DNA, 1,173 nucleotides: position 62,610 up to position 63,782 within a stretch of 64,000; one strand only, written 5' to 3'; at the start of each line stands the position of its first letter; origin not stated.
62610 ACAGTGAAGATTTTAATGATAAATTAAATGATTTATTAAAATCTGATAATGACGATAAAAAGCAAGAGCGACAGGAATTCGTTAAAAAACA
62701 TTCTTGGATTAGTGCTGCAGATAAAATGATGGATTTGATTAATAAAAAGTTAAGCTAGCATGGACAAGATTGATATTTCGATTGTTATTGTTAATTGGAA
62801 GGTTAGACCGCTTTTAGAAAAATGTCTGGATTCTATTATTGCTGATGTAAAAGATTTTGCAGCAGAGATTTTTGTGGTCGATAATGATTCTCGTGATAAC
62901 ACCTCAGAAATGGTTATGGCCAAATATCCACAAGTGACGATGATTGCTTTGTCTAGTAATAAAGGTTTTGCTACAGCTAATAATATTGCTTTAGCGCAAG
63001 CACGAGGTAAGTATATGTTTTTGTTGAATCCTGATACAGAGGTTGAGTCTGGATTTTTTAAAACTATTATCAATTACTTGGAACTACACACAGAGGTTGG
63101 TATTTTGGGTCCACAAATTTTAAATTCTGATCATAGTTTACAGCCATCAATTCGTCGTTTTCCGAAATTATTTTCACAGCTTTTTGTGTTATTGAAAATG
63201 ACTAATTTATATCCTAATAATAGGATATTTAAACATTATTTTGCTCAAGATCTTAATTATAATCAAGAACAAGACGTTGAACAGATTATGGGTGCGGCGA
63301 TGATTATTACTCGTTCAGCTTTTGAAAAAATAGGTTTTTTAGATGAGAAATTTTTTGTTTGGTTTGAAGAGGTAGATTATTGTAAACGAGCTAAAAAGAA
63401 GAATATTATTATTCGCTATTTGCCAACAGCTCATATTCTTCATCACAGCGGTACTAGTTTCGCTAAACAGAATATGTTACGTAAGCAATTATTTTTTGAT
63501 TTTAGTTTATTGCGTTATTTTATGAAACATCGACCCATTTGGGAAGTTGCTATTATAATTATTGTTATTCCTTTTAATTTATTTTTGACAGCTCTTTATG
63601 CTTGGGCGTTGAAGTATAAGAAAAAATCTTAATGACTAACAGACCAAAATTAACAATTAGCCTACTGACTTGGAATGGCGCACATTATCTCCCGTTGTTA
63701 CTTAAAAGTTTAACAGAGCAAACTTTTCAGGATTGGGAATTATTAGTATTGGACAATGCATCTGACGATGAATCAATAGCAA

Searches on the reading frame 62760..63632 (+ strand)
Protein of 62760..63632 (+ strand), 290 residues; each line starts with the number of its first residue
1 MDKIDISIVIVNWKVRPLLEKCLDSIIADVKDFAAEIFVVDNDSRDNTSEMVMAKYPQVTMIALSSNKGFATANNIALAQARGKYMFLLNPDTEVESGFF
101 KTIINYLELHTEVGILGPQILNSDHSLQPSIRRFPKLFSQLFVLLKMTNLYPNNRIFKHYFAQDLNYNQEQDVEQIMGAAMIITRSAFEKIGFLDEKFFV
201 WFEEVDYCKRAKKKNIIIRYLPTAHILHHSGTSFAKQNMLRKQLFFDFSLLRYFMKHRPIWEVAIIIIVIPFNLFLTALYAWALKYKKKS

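Call 33: find_encoding_contigs(protein=window:62760-63632:+, flank=10000, max_places=2)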
Protein window:62760-63632:+ (290 aa): 23 contigs read that carry it; 2 places shown.
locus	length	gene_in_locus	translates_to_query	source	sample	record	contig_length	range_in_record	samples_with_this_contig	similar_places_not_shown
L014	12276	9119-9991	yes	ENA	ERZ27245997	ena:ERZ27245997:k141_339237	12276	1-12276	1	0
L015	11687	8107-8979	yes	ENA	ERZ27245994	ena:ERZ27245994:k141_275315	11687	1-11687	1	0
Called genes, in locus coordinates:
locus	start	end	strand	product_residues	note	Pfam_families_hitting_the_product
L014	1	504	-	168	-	?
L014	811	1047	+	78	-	PF01176:eIF-1a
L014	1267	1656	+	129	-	PF00416:Ribosomal_S13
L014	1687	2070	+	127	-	PF00411:Ribosomal_S11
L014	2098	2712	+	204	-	PF00163:Ribosomal_S4, PF01479:S4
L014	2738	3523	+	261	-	PF01193:RNA_pol_L, PF01000:RNA_pol_A_bac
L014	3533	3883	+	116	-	PF01196:Ribosomal_L17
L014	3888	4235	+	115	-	PF00572:Ribosomal_L13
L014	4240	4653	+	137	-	PF00380:Ribosomal_S9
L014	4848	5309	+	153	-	-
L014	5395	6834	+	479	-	PF01943:Polysacc_synt, PF03023:MurJ (weak), PF13440:Polysacc_synt_3, PF01554:MatE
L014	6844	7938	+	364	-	PF13439:Glyco_transf_4, PF13477:Glyco_trans_4_2, PF20706:GT4-conflict (faint), PF00534:Glycos_transf_1, PF13692:Glyco_trans_1_4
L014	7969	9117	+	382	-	PF00534:Glycos_transf_1, PF13692:Glyco_trans_1_4, PF13524:Glyco_trans_1_2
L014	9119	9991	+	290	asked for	PF00535:Glycos_transf_2, PF13641:Glyco_tranf_2_3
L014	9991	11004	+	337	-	PF00535:Glycos_transf_2, PF13632:Glyco_trans_2_3 (weak)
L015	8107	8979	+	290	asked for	PF00535:Glycos_transf_2, PF13641:Glyco_tranf_2_3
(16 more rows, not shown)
